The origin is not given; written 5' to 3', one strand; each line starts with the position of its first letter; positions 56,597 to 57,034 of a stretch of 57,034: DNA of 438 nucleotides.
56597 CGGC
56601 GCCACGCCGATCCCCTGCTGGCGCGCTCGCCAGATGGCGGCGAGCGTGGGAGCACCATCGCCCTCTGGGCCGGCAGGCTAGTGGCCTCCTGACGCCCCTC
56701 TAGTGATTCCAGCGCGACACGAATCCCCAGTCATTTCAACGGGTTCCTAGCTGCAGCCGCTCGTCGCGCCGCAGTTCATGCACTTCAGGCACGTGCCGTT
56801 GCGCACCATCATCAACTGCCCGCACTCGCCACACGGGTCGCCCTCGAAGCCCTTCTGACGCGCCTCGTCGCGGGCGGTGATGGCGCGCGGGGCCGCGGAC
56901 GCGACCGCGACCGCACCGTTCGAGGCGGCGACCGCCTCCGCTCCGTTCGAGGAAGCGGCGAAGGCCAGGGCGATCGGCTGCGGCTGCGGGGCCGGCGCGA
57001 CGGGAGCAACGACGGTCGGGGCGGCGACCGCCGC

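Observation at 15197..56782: About 41.5 kb of accessory DNA lies between an orphan 3' tail and the working 3' end of the class II ribonucleotide reductase gene (39-bp att-like direct repeat)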

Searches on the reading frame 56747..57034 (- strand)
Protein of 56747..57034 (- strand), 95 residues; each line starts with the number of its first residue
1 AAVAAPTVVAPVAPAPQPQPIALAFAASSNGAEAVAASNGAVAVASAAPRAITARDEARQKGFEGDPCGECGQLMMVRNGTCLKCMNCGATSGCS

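Call 9: search_protein_families(library=pfam, proteins=[window:56747-57034:-], max_evalue=0.01)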
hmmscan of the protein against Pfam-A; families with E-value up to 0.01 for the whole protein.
window:56747-57034:- (95 aa): 0 families

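Call 25: find_homologous_proteins(query=window:56747-57034:-, max_evalue=0.00001)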
Query window:56747-57034:- (95 aa): 528 proteins with E <= 0.00001 among 927 candidates; the best 120 are listed.
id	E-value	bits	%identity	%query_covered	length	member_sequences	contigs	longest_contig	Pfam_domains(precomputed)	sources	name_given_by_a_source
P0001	9.6e-52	191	100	100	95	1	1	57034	-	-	-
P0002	9.5e-23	98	84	46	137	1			-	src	-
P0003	1.7e-21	94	89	47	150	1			-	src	-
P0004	2.5e-19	87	97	41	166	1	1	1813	-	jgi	-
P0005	3.7e-19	87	82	46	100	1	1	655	-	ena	-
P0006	8.3e-19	85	67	67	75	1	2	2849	-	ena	-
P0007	1.1e-18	85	58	87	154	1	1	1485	-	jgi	jgi:ribonucleoside-diphosphate reductase alpha chain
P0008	1.7e-18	85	66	72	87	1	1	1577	-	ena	-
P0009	1.9e-18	84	84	46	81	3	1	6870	-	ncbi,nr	ncbi:MAG: hypothetical protein O2843_05440 [Chloroflexi bacterium]|nr:hypothetical protein [Chlorofl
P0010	1.6e-17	81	92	41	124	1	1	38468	-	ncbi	ncbi:MAG: hypothetical protein EPO16_09925, partial [Dehalococcoidia bacterium]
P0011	1.7e-17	81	82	47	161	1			-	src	-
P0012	3.1e-17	80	66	65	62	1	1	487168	-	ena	-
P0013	5.4e-17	80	95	41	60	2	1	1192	-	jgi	jgi:ribonucleoside-diphosphate reductase alpha chain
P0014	6.9e-17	79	55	88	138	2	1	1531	-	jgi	jgi:ribonucleoside-diphosphate reductase alpha chain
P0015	7.2e-17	79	65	57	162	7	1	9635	-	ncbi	-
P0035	7.1e-15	73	54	84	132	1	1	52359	-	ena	-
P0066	9.6e-14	69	69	51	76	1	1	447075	-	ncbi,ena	-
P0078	1.5e-13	69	82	41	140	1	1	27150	-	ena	-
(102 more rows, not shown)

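Call 26: find_encoding_contigs(protein=P0012, flank=10000, max_places=3)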
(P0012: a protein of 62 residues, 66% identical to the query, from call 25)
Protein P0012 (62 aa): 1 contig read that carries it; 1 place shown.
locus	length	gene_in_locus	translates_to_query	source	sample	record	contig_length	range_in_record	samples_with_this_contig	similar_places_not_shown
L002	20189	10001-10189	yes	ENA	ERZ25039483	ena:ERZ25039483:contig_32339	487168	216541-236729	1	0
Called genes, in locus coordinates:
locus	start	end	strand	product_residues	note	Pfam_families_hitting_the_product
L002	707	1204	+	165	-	-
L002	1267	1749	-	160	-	PF12697:Abhydrolase_6 (weak)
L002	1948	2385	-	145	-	PF01850:PIN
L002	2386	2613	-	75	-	PF22180:RH3_dom (weak)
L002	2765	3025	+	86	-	PF02604:PhdYeFM_antitox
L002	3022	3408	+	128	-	PF01850:PIN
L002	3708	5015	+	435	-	PF05195:AMP_N, PF00557:Peptidase_M24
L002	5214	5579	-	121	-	PF01797:Y1_Tnp (weak)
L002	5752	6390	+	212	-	-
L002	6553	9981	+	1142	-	PF08471:Ribonuc_red_2_N, PF02867:Ribonuc_red_lgC, PF12637:TSCPD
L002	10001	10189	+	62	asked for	-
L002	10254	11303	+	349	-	PF00142:Fer4_NifH (weak), PF01656:CbiA, PF02374:ArsA_ATPase (weak), PF10609:ParA (faint), PF13614:AAA_31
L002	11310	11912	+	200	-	PF18735:HEPN_RiboL-PSP (faint)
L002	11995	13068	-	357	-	-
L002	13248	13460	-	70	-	-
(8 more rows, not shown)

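Call 27: find_encoding_contigs(protein=P0066, flank=10000, max_places=3)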
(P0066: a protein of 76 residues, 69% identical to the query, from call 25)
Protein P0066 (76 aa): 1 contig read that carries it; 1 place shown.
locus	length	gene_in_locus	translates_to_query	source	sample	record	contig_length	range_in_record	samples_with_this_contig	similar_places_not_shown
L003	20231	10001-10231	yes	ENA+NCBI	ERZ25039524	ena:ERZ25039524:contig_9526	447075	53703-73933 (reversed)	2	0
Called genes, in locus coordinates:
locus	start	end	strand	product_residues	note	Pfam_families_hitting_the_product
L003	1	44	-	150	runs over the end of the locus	PF09923:DUF2155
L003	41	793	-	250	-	PF01135:PCMT (weak), PF13489:Methyltransf_23, PF01209:Ubie_methyltran (weak), PF02353:CMAS (weak), PF13649:Methyltransf_25, PF13847:Methyltransf_31, PF08241:Methyltransf_11, PF08242:Methyltransf_12, +3 more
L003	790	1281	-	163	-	PF02470:MlaD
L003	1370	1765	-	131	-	PF05071:NDUFA12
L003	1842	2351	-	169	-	PF00583:Acetyltransf_1, PF13673:Acetyltransf_10 (weak), PF13508:Acetyltransf_7 (weak)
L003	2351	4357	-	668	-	PF09335:VTT_dom, PF01569:PAP2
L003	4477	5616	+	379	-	PF07690:MFS_1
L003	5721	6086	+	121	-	-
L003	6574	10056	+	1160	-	PF08471:Ribonuc_red_2_N, PF02867:Ribonuc_red_lgC, PF12637:TSCPD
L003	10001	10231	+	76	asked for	-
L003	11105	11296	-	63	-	PF09957:VapB_antitoxin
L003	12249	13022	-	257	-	PF03734:YkuD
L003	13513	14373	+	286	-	-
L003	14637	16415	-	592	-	PF01336:tRNA_anti-codon, PF00152:tRNA-synt_2, PF02938:GAD (weak)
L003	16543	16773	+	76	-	-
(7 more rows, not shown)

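Call 30: find_related_loci(query=window:56747-57034:-, collection=genome_contigs, flank=10000)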
Query window:56747-57034:- (95 aa) in genome_contigs; peptide patterns used: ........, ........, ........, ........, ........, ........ (x = any residue, [..] = any of these).
600 stretches matched a pattern (row limit reached: there are more); 12 encode a relative of the query (tblastn E <= 1e-3); 12 distinct loci.
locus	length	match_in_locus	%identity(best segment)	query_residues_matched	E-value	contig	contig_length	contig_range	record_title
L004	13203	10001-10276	54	3-95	2e-27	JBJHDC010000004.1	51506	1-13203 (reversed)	MAG: Dehalococcoidia bacterium isolate SF2967_J5348.concoct.109 NODE_778_length_51506_cov_1.264349, whole genome shotgun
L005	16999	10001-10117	92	57-95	4e-24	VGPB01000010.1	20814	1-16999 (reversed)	MAG: Chloroflexi bacterium isolate K_Offshore_80m_m2_170 K_Offshore_80m_m2_170_Ga0194132_10005372, whole genome shotgun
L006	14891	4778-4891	95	58-95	1e-23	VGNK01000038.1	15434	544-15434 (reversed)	MAG: Chloroflexi bacterium isolate K_Offshore_120m_m2_037 K_Offshore_120m_m2_037_Ga0194131_10006962, whole genome shotgu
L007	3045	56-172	97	57-95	2e-23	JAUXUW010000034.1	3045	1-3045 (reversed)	MAG: Dehalococcoidia bacterium isolate C15_concoct.bin.172_sub C15_k141_300511, whole genome shotgun sequence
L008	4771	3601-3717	87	57-95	3e-23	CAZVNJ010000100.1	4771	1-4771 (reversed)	MAG TPA_asm: uncultured Dehalococcoides sp. isolate SRP237561_co1_116 genome assembly, contig: NODE_39900_length_4771_co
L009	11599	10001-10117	90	57-95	2e-23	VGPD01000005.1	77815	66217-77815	MAG: Chloroflexi bacterium isolate K_Offshore_80m_m2_183 K_Offshore_80m_m2_183_Ga0194132_10000540, whole genome shotgun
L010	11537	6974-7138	56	28-95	3e-21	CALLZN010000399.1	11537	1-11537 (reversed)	MAG TPA_asm: uncultured bacterium isolate SRR2107182_bin.46_CONCOCT_v1.1_MAG genome assembly, contig: ERZ794931.2897, wh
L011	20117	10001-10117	87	57-95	2e-22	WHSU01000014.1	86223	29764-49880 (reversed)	MAG: Dehalococcoidia bacterium isolate Dino_bin15 k141_7377_length_86223_cov_20.8570, whole genome shotgun sequence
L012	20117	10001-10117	82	57-95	6e-21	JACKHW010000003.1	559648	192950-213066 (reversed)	MAG: Planctomycetota bacterium isolate HK-STAS-PLAN-28 HK-STAS-PLAN-28_3, whole genome shotgun sequence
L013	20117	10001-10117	79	57-95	3e-19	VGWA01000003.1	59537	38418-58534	MAG: Ignavibacteria bacterium isolate K_DeepCast_250m_m1_364 K_DeepCast_250m_m1_364_Ga0194125_10000621, whole genome sho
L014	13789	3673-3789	74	57-95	1e-18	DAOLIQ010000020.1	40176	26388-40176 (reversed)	MAG TPA_asm: Ignavibacteriaceae bacterium isolate AMR_MDS_0288 NODE_117_length_40176_cov_10.705242, whole genome shotgun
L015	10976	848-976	70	53-95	2e-18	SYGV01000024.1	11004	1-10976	MAG: Nitrospiraceae bacterium isolate F1-60-MAGs110 F1-60__c72499, whole genome shotgun sequence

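Call 63: search_protein_families(library=pfam, proteins=[L005:10366-10668:+, L005:10665-11120:+, L005:10987-12027:+, L005:12170-12697:+, L005:12887-15187:+, L005:14327-15700:-, L005:15585-16463:-, L005:15833-16678:-, L008:3915-4538:+, L007:216-1721:+], max_evalue=0.01)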
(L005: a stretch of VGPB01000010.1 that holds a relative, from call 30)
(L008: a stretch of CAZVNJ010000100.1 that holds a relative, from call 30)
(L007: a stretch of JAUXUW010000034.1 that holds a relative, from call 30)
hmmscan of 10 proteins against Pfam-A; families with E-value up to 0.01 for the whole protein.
L005:10366-10668:+ (100 aa): 0 families

L005:10665-11120:+ (151 aa): 0 families

L005:10987-12027:+ (346 aa): 2 families
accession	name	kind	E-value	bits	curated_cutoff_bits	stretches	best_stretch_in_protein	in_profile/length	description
PF02661.23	Fic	-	7.3e-11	43.2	24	1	105-193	1-92/93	Fic/DOC family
PF07660.19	STN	-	0.0084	16.3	28.4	0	256-280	28-51/52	Secretin and TonB N terminus short domain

L005:12170-12697:+ (175 aa): 0 families

L005:12887-15187:+ (766 aa): 2 families
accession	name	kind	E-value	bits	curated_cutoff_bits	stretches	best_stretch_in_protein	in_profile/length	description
PF01717.24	Meth_synt_2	-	3e-159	530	21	1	436-758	1-323/324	Cobalamin-independent synthase, Catalytic domain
PF08267.18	Meth_synt_1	-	1.9e-128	428.9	27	2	4-318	2-310/313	Cobalamin-independent synthase, N-terminal domain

L005:14327-15700:- (457 aa): 0 families

L005:15585-16463:- (292 aa): 0 families

L005:15833-16678:- (281 aa): 6 families
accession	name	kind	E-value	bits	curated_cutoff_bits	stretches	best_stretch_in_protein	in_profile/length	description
PF13302.13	Acetyltransf_3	-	8.9e-22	78.7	25.4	1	101-238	2-138/138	Acetyltransferase (GNAT) domain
PF13523.12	Acetyltransf_8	-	4.2e-20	72.3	27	1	108-241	3-141/145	Acetyltransferase (GNAT) domain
PF00583.31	Acetyltransf_1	-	2.2e-13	50.9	20.7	1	142-237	25-116/116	Acetyltransferase (GNAT) family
PF13420.13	Acetyltransf_4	-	2.7e-06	27.9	24.3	1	104-257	2-154/155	Acetyltransferase (GNAT) domain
PF13508.13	Acetyltransf_7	-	8.1e-06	26.6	27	1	153-238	6-83/84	Acetyltransferase (GNAT) domain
PF08445.16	FR47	-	0.0052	17.2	22.1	0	191-238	33-78/86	FR47-like protein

L008:3915-4538:+ (207 aa): 0 families

L007:216-1721:+ (501 aa): 0 families

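Call 73: find_encoding_contigs(protein=P0010, flank=10000, max_places=2)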
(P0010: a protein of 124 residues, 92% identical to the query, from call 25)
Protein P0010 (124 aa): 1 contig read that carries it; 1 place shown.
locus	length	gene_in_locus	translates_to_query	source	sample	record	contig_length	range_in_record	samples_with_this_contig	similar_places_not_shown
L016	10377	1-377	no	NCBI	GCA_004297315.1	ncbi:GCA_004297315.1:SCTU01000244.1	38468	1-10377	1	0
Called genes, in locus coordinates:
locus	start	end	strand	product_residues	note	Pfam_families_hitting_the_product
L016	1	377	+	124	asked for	?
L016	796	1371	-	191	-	-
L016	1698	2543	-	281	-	PF03116:NQR2_RnfD_RnfE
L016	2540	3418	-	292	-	PF02424:ApbE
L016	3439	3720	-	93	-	-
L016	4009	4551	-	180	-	PF13473:Cupredoxin_1 (weak)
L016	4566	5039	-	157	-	PF13442:Cytochrome_CBB3 (weak), PF00034:Cytochrom_C (faint)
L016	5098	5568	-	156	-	PF00034:Cytochrom_C (faint)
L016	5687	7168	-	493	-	-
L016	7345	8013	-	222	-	PF00072:Response_reg, PF00196:GerE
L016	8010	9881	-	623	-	PF01590:GAF, PF13185:GAF_2, PF13492:GAF_3 (weak), PF01590:GAF, PF13185:GAF_2, PF13492:GAF_3, PF07730:HisKA_3, PF02518:HATPase_c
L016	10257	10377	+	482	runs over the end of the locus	PF02683:DsbD_TM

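Call 74: find_encoding_contigs(protein=P0035, flank=10000, max_places=2)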
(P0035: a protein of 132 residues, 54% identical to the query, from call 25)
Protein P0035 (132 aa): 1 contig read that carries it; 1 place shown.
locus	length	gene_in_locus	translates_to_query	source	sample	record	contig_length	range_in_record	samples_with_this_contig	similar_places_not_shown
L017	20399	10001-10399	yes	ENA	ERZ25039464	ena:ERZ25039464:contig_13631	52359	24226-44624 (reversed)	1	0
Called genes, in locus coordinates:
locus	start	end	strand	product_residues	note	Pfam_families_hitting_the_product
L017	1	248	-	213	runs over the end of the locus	PF00702:Hydrolase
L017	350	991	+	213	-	PF00392:GntR, PF07729:FCD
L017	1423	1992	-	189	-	PF01263:Aldose_epim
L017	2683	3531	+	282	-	-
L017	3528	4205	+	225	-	PF00117:GATase, PF07722:Peptidase_C26 (faint)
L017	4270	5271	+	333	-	-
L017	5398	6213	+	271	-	-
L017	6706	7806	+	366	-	PF08471:Ribonuc_red_2_N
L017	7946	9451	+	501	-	PF02867:Ribonuc_red_lgC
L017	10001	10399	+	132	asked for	-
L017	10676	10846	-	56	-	PF14833:NAD_binding_11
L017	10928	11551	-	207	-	PF03446:NAD_binding_2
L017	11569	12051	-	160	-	PF16113:ECH_2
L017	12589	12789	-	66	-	-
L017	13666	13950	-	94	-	PF00171:Aldedh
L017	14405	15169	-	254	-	-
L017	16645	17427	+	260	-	PF03466:LysR_substrate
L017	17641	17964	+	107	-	PF00571:CBS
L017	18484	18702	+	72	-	-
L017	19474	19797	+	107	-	PF13506:Glyco_transf_21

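Call 75: find_encoding_contigs(protein=P0078, flank=10000, max_places=2)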
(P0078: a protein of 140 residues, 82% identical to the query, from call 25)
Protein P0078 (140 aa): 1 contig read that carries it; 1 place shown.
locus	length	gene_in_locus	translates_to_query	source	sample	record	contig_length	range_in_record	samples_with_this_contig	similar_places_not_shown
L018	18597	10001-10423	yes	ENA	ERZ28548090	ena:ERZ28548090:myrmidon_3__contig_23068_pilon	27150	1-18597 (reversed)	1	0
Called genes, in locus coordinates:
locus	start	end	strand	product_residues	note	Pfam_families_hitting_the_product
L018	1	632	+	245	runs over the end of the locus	PF04851:ResIII, PF00270:DEAD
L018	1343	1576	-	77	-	PF05690:ThiG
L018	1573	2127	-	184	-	PF05690:ThiG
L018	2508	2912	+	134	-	PF01220:DHquinase_II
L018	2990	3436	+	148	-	PF00364:Biotin_lipoyl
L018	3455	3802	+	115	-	PF00289:Biotin_carb_N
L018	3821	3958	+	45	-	PF02786:CPSase_L_D2 (weak)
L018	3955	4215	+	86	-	PF02786:CPSase_L_D2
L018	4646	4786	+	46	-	PF02785:Biotin_carb_C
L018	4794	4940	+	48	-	-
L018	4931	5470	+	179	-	PF03588:Leu_Phe_trans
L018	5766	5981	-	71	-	-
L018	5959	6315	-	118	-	PF05071:NDUFA12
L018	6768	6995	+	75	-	PF08471:Ribonuc_red_2_N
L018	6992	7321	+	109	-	PF08471:Ribonuc_red_2_N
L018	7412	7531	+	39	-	-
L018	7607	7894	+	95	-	-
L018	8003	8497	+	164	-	PF02867:Ribonuc_red_lgC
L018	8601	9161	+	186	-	PF02867:Ribonuc_red_lgC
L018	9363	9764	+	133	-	PF02867:Ribonuc_red_lgC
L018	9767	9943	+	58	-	-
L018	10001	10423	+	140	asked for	-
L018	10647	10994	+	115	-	PF00072:Response_reg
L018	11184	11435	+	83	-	-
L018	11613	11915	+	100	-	-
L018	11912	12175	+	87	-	PF14588:YjgF_endoribonc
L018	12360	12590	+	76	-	PF04339:FemAB_like (weak)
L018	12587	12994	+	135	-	PF04339:FemAB_like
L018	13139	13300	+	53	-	-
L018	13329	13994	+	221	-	PF04339:FemAB_like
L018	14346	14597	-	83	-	PF10431:ClpB_D2-small (weak)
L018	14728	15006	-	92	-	PF07724:AAA_2, PF07728:AAA_5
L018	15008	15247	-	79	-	-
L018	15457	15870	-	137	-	PF00004:AAA (weak)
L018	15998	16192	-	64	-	-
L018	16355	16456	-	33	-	-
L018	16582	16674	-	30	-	-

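Call 97: search_solved_structures(query=window:56747-57034:-, max_evalue=1)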
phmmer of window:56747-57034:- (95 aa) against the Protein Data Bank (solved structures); distinct sequences matched with E-value up to 1: 4.
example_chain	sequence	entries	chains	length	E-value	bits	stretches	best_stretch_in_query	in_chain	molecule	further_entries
8hil_L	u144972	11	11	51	0.16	15.8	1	67-89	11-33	DNA-directed RNA polymerases II, IV and V subunit 12 | DNA-directed RNA polymerase II, IV and V subunit 12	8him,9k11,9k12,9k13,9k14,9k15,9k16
9g6k_LL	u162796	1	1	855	0.45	14.4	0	16-65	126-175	AMP-dependent synthetase/ligase domain-containing protein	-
9i05_Xo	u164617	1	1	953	0.52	14.2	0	16-65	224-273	mL144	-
7eu0_L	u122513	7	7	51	0.6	14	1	68-89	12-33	DNA-directed RNA polymerases II, IV and V subunit 12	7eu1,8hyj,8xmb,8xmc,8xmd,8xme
